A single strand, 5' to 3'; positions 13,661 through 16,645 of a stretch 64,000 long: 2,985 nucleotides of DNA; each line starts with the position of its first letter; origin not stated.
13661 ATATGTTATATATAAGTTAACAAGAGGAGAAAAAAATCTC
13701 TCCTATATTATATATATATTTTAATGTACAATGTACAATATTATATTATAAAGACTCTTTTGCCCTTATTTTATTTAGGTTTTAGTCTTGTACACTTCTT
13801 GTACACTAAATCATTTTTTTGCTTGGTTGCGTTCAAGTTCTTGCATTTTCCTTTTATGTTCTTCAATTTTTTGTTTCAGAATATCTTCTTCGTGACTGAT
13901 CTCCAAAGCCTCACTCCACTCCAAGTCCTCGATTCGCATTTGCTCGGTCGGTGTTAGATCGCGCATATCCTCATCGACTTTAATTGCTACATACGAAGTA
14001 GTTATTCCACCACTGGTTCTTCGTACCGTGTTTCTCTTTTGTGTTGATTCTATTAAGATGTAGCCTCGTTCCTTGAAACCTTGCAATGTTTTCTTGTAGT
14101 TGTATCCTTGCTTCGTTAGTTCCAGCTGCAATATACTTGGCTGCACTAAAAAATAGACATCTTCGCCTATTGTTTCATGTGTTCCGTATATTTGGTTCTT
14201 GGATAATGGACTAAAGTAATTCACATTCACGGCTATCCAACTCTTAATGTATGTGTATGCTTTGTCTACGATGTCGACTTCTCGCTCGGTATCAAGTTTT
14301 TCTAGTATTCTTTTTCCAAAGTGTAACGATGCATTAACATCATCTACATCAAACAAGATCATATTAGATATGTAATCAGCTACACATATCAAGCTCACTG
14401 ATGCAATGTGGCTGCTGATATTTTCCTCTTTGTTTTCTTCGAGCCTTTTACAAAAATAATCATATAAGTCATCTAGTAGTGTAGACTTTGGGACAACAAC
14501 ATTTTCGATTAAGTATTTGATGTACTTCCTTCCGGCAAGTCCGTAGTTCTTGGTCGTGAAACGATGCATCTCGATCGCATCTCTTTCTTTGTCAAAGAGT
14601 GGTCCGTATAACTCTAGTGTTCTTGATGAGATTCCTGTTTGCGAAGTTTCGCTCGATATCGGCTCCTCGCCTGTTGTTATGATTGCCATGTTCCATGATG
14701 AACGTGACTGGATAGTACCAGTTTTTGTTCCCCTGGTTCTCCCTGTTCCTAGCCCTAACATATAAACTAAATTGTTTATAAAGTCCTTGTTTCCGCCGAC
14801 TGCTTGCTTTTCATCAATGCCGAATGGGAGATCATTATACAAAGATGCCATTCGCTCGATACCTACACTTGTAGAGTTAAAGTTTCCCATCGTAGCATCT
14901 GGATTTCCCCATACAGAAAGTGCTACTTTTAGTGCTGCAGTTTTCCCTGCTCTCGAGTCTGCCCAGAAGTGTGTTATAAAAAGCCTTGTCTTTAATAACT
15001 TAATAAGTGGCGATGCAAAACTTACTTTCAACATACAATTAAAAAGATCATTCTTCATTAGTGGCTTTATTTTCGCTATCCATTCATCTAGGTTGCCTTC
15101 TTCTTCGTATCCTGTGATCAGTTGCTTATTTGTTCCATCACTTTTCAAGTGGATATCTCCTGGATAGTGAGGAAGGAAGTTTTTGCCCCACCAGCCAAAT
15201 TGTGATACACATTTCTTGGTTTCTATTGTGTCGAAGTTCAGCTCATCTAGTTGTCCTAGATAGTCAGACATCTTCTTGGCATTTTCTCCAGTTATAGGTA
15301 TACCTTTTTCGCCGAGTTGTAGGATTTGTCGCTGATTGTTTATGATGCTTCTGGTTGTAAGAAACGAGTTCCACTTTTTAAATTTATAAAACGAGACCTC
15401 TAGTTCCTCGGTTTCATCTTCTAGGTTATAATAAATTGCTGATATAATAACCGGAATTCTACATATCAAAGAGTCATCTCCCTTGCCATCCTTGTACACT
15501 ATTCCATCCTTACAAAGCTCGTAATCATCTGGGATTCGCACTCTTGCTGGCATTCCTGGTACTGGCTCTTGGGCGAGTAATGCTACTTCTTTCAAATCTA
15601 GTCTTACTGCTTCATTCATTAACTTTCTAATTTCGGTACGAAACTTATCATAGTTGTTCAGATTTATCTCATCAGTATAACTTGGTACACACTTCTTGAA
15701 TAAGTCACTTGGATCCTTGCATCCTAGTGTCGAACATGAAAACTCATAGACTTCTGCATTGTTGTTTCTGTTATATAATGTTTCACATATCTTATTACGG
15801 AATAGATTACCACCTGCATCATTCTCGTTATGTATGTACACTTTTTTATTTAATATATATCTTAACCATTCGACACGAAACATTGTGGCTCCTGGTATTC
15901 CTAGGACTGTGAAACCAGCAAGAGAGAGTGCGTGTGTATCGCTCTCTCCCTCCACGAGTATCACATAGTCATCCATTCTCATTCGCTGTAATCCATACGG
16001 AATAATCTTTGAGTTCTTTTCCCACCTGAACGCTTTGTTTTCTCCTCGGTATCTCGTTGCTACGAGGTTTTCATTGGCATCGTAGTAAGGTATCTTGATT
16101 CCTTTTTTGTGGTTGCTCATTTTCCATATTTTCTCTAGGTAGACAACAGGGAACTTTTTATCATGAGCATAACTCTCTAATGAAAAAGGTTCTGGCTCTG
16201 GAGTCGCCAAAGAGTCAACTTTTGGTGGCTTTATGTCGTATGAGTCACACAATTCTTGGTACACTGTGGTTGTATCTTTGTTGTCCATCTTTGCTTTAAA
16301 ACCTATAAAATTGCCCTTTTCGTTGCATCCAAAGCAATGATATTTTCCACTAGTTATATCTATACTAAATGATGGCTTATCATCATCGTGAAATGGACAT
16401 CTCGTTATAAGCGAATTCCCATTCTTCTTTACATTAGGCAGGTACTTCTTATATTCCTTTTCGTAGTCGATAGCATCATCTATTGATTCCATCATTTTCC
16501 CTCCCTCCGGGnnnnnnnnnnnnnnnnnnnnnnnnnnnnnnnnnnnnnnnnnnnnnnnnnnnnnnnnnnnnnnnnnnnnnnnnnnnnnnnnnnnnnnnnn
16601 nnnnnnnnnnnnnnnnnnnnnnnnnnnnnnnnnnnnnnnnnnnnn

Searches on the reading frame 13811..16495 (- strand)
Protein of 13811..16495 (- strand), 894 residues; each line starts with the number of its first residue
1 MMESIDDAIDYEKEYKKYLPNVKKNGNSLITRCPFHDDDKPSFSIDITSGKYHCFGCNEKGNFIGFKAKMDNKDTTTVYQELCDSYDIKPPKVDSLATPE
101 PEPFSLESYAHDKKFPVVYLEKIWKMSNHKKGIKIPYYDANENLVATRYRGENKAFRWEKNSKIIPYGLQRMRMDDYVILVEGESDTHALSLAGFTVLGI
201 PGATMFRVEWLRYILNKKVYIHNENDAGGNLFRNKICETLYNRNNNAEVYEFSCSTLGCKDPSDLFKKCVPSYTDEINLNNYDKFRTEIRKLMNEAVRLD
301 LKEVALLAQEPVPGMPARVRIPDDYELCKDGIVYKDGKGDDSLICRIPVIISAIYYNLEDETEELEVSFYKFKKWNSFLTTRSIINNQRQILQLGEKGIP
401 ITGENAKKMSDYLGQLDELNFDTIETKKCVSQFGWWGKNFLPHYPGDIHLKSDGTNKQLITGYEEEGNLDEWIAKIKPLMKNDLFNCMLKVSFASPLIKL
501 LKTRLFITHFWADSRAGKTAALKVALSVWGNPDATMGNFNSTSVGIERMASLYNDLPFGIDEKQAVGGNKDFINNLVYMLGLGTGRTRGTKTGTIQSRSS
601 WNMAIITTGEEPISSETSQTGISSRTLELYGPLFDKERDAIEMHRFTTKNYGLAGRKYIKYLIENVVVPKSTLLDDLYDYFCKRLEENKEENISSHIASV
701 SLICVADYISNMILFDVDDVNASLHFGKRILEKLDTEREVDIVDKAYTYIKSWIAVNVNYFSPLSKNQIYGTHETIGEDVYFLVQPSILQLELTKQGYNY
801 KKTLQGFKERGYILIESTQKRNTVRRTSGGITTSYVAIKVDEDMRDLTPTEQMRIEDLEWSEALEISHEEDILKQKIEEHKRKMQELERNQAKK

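Call 26: search_protein_families(library=pfam, proteins=[window:13811-16495:-], max_evalue=0.00001)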
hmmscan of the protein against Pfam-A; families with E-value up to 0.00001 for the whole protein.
window:13811-16495:- (894 aa): 3 families
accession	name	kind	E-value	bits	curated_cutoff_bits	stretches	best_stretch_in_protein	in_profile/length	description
PF06048.17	DUF927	-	1.3e-51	176.4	22.6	1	335-598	15-282/284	Domain of unknown function (DUF927)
PF01807.25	Zn_ribbon_DnaG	-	4.8e-17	62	24.9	1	7-90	11-93/98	CHC2 zinc finger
PF18662.7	HTH_56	-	2.8e-15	56.8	26.2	1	741-842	1-110/111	Cch helix turn helix domain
